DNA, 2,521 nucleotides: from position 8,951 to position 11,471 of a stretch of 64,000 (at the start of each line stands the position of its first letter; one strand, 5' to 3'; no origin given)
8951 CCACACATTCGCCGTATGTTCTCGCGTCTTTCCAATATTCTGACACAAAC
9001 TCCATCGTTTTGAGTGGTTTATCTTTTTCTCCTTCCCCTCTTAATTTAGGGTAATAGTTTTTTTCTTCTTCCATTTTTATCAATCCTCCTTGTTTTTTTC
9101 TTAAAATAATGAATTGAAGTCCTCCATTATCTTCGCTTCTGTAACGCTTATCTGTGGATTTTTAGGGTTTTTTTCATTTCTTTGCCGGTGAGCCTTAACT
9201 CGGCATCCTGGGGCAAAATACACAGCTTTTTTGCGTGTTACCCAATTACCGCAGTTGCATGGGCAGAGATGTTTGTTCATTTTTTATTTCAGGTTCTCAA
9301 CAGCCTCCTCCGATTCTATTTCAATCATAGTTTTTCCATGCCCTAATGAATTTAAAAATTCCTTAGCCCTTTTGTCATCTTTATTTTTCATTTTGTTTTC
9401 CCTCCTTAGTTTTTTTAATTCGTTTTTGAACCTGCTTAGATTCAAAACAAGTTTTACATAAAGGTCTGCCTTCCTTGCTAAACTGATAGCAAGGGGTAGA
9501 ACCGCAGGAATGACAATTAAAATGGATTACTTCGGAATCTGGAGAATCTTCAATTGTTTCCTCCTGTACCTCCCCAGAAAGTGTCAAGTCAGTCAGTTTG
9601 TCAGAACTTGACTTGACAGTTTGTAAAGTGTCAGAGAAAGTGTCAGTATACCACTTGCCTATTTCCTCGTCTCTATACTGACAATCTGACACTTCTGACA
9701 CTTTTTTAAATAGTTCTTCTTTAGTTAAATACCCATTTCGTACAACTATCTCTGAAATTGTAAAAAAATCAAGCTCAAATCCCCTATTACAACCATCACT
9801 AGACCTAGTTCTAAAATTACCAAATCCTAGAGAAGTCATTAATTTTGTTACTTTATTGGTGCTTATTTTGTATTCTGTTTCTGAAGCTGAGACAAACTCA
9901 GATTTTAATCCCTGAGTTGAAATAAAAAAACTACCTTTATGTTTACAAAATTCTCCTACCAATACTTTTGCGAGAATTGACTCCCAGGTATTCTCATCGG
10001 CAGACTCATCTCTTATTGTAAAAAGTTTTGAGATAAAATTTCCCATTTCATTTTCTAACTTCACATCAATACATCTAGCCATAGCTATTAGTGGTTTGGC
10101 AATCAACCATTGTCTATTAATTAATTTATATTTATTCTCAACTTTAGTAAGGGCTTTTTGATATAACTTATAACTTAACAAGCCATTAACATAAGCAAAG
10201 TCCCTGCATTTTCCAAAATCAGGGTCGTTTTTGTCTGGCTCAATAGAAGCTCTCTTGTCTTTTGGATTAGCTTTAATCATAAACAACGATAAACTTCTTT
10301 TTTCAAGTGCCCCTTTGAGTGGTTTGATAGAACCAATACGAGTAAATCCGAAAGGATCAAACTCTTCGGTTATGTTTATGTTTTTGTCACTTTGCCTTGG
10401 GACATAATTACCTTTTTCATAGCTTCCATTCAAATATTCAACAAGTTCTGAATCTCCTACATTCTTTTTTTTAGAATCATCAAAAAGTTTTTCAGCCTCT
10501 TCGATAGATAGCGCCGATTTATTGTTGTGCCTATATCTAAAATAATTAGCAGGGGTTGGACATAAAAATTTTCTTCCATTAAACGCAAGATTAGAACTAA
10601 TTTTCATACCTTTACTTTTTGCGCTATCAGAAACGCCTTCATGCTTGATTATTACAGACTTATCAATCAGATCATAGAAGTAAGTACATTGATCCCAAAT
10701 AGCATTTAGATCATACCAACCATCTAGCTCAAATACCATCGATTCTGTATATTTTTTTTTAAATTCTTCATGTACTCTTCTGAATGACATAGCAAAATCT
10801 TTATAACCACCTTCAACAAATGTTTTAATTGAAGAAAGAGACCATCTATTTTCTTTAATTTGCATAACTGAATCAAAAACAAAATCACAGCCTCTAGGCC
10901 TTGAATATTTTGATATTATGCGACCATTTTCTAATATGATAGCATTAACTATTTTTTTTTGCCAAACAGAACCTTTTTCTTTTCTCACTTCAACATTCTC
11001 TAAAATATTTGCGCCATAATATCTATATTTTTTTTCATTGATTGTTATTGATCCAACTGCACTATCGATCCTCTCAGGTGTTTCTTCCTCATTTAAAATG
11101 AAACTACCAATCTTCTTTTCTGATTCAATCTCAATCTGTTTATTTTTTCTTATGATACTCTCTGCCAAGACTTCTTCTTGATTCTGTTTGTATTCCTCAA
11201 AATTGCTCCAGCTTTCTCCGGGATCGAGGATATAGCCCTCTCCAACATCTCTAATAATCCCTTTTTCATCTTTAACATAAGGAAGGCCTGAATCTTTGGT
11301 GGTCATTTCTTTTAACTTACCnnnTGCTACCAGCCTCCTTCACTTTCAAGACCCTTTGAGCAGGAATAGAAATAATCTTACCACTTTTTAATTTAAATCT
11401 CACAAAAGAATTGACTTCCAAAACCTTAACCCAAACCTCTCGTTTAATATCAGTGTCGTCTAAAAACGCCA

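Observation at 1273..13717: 12.4-kb integrative element inserted in the 3' end of tRNA-Arg of a DPANN-like archaeon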

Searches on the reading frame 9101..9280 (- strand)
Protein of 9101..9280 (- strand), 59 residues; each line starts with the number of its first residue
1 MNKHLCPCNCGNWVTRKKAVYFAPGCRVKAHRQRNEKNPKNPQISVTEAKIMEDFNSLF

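Call 12: search_protein_families(library=pfam, max_evalue=0.1, proteins=[window:9101-9280:-])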
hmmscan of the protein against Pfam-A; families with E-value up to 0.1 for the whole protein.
window:9101-9280:- (59 aa): 1 family
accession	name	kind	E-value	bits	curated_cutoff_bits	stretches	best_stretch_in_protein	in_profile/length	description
PF23244.1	VWF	-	0.028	14.5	27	1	6-14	16-24/28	Von Willebrand factor-like domain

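Call 103: search_protein_families(library=pfam, max_evalue=1, proteins=[window:9101-9280:-])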
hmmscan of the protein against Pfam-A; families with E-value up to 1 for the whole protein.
window:9101-9280:- (59 aa): 1 family
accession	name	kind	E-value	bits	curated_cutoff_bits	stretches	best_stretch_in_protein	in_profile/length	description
PF23244.1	VWF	-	0.028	14.5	27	1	6-14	16-24/28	Von Willebrand factor-like domain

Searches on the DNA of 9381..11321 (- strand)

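Call 52: search_rna_families(sources=[L007, L008, L009, L014, L016, L017, L021, L025, L027, L011, L015], threshold=gathering)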
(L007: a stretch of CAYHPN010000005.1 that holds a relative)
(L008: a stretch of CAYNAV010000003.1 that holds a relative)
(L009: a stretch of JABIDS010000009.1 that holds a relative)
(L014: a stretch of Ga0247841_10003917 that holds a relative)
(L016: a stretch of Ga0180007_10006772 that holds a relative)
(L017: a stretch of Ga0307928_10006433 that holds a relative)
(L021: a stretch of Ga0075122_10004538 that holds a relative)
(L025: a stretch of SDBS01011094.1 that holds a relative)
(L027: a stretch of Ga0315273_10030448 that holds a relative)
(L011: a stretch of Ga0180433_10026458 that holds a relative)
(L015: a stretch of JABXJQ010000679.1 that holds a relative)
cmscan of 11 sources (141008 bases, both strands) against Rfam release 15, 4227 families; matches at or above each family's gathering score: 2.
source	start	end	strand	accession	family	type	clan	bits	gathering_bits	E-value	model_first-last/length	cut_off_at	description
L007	4110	4181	-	RF00005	tRNA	Gene; tRNA;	CL00001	59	29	7.1e-10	1-71/71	no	tRNA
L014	6622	6779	+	RF00005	tRNA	Gene; tRNA;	CL00001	47.2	29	1.3e-06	1-71/71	no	tRNA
